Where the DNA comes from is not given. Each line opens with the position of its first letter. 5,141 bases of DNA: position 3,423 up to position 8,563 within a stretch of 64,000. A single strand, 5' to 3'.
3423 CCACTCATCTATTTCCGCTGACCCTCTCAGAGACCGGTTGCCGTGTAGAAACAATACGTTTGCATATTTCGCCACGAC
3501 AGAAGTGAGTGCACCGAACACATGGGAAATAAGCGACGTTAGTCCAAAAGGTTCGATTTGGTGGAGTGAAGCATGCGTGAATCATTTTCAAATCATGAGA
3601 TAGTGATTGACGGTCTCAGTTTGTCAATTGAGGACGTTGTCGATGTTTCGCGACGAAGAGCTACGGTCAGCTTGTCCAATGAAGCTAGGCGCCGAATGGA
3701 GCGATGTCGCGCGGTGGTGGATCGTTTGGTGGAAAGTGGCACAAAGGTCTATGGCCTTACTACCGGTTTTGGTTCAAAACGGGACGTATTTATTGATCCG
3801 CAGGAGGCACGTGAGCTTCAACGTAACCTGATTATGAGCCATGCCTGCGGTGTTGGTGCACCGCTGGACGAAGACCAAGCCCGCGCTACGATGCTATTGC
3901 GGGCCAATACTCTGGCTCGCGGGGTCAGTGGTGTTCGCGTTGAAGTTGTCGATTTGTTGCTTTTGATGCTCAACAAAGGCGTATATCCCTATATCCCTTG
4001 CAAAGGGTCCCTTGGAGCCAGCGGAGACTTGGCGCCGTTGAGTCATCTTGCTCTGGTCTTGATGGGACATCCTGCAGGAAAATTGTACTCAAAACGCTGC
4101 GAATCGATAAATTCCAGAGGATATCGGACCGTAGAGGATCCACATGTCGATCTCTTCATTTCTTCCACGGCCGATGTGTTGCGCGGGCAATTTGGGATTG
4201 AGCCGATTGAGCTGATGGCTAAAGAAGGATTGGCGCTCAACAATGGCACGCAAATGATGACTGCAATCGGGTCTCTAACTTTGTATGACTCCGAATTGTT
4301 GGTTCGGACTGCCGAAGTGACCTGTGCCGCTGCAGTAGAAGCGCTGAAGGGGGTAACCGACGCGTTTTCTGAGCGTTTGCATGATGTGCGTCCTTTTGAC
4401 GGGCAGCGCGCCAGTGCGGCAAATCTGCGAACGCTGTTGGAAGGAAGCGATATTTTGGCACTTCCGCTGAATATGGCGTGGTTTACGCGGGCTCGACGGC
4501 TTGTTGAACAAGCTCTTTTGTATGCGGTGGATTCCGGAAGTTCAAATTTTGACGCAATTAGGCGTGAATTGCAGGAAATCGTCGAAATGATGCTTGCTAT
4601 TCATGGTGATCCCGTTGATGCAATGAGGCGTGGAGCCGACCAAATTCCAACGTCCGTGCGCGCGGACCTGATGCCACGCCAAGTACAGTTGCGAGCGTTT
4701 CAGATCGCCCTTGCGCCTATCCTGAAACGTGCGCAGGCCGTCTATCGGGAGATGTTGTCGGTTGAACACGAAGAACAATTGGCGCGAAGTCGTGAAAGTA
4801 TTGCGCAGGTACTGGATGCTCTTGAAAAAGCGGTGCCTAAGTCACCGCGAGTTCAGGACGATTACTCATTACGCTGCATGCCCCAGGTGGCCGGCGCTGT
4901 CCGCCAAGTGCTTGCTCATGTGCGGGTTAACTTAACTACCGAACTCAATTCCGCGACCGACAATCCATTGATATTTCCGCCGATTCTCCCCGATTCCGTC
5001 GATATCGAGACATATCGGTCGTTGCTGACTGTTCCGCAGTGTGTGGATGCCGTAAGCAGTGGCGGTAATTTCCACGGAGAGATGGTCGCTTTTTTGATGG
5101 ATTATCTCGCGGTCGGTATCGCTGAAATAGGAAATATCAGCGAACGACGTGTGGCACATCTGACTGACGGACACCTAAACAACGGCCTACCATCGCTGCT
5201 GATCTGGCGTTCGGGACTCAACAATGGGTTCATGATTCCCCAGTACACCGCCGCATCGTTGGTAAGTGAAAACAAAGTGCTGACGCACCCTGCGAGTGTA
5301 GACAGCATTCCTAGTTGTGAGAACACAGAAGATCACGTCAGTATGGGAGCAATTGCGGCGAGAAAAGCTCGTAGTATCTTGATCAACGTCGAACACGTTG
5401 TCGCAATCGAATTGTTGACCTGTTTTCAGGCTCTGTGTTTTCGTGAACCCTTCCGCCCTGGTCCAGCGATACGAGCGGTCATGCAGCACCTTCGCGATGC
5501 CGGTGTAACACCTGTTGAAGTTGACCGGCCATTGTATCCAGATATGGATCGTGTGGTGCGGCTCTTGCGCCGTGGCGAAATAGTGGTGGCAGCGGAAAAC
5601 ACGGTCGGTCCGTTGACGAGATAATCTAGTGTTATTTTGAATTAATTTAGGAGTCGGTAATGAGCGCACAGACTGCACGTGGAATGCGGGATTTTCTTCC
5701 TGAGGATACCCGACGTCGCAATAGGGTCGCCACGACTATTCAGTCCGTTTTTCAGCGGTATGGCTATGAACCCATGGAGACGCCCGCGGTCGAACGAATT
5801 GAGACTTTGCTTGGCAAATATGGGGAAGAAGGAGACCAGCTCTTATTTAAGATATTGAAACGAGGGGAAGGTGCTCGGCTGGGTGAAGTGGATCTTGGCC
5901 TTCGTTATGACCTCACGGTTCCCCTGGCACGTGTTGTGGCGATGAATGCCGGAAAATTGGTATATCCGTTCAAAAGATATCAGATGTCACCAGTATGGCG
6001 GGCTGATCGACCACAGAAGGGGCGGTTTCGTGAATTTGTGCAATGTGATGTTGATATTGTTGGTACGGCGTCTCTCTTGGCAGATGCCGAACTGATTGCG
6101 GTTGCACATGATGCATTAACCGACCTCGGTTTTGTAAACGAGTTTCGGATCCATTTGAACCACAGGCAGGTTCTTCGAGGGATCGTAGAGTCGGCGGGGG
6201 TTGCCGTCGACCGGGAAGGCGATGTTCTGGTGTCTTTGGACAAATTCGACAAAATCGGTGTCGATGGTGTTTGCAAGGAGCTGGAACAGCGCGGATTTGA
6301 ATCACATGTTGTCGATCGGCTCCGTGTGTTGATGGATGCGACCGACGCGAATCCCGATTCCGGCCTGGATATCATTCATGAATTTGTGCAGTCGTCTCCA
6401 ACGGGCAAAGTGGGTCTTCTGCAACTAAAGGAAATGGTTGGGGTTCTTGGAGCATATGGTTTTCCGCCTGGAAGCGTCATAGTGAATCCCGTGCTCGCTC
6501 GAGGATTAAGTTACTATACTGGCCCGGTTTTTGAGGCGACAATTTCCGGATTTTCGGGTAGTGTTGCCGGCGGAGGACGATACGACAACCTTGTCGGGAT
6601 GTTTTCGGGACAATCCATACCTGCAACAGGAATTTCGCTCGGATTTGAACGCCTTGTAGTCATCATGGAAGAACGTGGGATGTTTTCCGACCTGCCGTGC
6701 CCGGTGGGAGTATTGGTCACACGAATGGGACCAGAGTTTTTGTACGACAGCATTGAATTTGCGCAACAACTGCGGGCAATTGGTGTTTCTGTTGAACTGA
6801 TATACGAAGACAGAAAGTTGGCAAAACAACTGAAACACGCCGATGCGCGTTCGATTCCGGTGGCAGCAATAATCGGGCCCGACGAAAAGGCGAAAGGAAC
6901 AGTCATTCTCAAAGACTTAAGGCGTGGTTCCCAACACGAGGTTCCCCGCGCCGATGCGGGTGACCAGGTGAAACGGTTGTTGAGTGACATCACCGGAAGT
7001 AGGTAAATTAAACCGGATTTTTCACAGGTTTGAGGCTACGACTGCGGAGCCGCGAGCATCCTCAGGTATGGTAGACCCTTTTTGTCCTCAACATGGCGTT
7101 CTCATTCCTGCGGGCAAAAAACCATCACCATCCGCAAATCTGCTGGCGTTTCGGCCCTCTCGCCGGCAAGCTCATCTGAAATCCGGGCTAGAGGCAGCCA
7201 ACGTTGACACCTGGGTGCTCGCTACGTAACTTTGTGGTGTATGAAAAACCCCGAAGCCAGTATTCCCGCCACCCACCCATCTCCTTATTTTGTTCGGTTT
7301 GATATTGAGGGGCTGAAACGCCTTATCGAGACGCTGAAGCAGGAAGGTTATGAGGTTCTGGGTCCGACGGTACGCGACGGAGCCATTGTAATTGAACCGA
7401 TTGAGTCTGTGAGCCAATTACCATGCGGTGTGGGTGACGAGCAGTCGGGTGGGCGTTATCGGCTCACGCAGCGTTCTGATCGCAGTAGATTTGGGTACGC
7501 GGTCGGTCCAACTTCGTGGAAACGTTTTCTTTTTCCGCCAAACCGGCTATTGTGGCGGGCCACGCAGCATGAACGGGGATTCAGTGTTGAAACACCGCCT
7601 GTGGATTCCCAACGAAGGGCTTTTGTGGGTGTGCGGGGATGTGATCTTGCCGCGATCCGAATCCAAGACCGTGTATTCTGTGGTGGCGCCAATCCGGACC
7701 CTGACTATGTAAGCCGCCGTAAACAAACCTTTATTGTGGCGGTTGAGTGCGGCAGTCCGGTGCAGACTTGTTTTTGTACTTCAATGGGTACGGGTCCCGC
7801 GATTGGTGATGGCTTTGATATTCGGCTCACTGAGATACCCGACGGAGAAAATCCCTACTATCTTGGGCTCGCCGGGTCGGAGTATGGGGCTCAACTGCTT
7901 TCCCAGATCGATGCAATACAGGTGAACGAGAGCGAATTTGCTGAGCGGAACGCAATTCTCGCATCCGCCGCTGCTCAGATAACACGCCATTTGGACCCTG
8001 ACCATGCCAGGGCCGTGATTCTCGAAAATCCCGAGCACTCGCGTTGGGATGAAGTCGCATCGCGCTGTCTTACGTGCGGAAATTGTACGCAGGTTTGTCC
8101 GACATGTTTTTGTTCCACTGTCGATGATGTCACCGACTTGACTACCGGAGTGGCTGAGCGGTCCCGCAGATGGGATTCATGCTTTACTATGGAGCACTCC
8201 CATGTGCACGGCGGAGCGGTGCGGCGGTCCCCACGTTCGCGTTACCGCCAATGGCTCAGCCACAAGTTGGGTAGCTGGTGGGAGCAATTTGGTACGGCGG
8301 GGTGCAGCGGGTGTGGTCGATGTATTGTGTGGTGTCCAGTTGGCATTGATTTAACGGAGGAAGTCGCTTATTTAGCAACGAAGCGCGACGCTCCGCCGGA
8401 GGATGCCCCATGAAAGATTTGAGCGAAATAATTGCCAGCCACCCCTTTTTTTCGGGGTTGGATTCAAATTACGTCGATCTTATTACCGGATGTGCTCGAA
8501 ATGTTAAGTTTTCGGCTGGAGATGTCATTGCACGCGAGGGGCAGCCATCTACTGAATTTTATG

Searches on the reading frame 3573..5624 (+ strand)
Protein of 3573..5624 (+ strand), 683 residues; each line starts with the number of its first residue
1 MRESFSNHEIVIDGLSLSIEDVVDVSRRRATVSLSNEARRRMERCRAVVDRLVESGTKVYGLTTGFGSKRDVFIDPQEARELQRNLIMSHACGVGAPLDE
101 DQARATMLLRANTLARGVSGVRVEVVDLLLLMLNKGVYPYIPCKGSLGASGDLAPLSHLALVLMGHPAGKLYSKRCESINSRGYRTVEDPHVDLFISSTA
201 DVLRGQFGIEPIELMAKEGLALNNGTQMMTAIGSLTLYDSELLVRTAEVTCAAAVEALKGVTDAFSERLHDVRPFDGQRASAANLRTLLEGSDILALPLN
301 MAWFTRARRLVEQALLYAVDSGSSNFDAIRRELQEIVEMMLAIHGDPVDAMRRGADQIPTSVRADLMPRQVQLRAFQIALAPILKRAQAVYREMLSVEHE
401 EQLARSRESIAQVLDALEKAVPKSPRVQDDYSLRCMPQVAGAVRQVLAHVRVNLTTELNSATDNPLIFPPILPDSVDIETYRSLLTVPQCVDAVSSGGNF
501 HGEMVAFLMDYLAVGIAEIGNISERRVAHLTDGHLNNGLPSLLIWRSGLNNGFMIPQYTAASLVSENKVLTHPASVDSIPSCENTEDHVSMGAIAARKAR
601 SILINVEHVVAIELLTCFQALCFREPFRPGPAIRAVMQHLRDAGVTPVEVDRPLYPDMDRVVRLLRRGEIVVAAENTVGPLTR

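Call 29: search_protein_families(library=pfam, proteins=[window:3573-5624:+], max_evalue=0.001)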
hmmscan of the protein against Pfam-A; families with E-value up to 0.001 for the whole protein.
window:3573-5624:+ (683 aa): 1 family
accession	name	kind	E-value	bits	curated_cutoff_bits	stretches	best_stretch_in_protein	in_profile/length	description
PF00221.24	Lyase_aromatic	-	7.6e-175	582.5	27.3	2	17-295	1-257/466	Aromatic amino acid lyase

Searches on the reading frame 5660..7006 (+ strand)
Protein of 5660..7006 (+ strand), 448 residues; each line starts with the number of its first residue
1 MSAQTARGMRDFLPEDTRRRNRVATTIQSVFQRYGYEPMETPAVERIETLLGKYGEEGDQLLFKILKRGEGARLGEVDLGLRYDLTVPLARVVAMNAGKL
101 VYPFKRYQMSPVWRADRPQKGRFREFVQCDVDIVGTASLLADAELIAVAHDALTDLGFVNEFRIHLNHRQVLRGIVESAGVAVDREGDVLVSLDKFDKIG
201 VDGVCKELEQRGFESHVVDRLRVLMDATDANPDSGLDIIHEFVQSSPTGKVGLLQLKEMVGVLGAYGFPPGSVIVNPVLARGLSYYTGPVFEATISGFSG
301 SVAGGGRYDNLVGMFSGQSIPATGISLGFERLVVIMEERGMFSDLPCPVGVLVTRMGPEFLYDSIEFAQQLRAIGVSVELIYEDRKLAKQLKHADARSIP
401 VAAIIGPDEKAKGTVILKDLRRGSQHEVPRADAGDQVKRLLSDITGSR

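Call 29: search_protein_families(library=pfam, proteins=[window:5660-7006:+], max_evalue=0.001)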
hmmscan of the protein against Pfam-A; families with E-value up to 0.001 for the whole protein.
window:5660-7006:+ (448 aa): 3 families
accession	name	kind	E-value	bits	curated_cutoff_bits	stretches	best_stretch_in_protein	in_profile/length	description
PF13393.11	tRNA-synt_His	-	8.1e-50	170.2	25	1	8-332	1-308/308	Histidyl-tRNA synthetase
PF03129.25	HGTP_anticodon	-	8.6e-14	51.9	21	1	359-439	13-93/94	Anticodon binding domain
PF00152.25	tRNA-synt_2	-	0.00028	20.5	25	0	18-133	23-121/308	tRNA synthetases class II (D, K and N)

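Call 57: find_encoding_contigs(protein=window:5660-7006:+, flank=1000, max_places=3)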
Protein window:5660-7006:+ (448 aa): 3 contigs read that carry it; 2 places shown.
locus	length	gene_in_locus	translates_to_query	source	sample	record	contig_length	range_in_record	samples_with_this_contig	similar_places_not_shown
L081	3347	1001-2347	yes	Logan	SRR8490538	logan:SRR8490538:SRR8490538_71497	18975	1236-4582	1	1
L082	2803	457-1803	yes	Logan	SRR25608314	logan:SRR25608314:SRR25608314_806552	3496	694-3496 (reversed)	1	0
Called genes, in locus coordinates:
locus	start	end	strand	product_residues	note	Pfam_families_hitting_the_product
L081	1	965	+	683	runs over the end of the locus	PF00221:Lyase_aromatic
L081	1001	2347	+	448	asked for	PF13393:tRNA-synt_His, PF03129:HGTP_anticodon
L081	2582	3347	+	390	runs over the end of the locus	PF12838:Fer4_7 (faint), PF13746:Fer4_18 (faint), PF13183:Fer4_8 (faint), PF13187:Fer4_9 (faint), PF13534:Fer4_17 (faint), PF25160:LdpA_Fe-S-bd (faint), PF13237:Fer4_10 (faint), PF17179:Fer4_22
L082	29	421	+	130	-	PF00221:Lyase_aromatic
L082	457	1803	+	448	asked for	PF13393:tRNA-synt_His, PF03129:HGTP_anticodon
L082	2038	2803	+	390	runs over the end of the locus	PF12838:Fer4_7 (faint), PF13746:Fer4_18 (faint), PF13183:Fer4_8 (faint), PF13187:Fer4_9 (faint), PF13534:Fer4_17 (faint), PF25160:LdpA_Fe-S-bd (faint), PF13237:Fer4_10 (faint), PF17179:Fer4_22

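Call 64: find_homologous_proteins(query=window:5660-7006:+, max_evalue=1e-30)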
Query window:5660-7006:+ (448 aa): 8000 proteins with E <= 1e-30 among 8000 candidates; the best 120 are listed.
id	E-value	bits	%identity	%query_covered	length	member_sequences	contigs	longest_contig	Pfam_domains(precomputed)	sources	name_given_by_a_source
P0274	2.5e-291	984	99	100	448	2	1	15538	PF13393.12,PF03129.26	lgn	-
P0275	1.9e-235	800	80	99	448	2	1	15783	PF13393.12,PF03129.26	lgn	-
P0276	5.3e-162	558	61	98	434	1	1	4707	PF13393.12,PF03129.26,PF00587.31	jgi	jgi:histidyl-tRNA synthetase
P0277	3.6e-157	542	60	96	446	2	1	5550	PF13393.12,PF03129.26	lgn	-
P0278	1.5e-156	540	59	96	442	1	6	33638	PF13393.12,PF03129.26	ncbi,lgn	ncbi:MAG: histidine--tRNA ligase [Myxococcales bacterium]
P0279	2.0e-152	526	57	98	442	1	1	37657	PF13393.12,PF03129.26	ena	-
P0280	8.7e-152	524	57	98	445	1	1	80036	PF13393.12,PF03129.26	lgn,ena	-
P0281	3.8e-142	492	56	97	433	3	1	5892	PF13393.12,PF03129.26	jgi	jgi:histidyl-tRNA synthetase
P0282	1.9e-136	474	54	97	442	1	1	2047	PF13393.12,PF03129.26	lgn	-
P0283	1.4e-135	471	53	97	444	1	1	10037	PF13393.12,PF03129.26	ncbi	-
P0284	6.9e-135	468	52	99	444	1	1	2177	PF13393.12,PF03129.26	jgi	jgi:histidyl-tRNA synthetase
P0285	7.1e-135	468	53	96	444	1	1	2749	PF13393.12,PF03129.26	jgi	jgi:histidyl-tRNA synthetase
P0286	8.9e-135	468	53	98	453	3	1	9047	PF13393.12,PF03129.26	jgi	jgi:histidyl-tRNA synthetase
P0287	1.3e-134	467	51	99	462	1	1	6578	PF13393.12,PF03129.26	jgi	jgi:histidyl-tRNA synthetase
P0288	2.0e-134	467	53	97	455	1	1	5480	PF13393.12,PF03129.26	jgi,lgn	jgi:histidyl-tRNA synthetase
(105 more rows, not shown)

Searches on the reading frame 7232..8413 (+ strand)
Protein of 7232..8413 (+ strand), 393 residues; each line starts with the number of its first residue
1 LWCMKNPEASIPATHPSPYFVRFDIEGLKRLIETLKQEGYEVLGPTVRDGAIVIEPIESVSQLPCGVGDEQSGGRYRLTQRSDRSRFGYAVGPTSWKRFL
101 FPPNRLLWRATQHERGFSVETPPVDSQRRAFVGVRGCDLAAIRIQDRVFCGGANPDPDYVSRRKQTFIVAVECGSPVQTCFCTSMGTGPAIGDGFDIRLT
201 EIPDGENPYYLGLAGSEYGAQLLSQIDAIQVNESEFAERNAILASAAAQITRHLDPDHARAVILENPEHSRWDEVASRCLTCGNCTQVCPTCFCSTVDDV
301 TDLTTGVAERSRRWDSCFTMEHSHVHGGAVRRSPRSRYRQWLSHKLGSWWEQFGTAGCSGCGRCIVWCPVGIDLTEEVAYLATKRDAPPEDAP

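Call 29: search_protein_families(library=pfam, proteins=[window:7232-8413:+], max_evalue=0.001)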
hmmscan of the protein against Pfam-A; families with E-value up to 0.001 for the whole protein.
window:7232-8413:+ (393 aa): 9 families
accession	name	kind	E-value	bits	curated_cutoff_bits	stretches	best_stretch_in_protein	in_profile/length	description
PF17179.9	Fer4_22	-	8.9e-30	103.9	27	1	278-372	1-95/95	4Fe-4S dicluster domain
PF13183.11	Fer4_8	-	2.1e-09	38.2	27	1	263-291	38-66/68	4Fe-4S dicluster domain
PF13534.11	Fer4_17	-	9.7e-09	36.1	22.2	1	259-291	26-58/61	4Fe-4S dicluster domain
PF13187.11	Fer4_9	-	2.3e-07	31.2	27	0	271-291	34-49/52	4Fe-4S dicluster domain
PF13237.11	Fer4_10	-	1.4e-06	28.5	25.5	0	276-298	6-22/53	4Fe-4S dicluster domain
PF25160.1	LdpA_Fe-S-bd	-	2.1e-06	27.8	27.6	0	355-371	25-41/49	LdpA Fe-S cluster-binding domain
PF12838.12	Fer4_7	-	2.5e-06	28.3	27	1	268-291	27-50/52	4Fe-4S dicluster domain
PF13746.11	Fer4_18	-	4.5e-06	27.3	27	0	265-292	47-74/114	4Fe-4S dicluster domain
PF12797.12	Fer4_2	-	0.0008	19.7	24.5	0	276-291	7-22/22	4Fe-4S binding domain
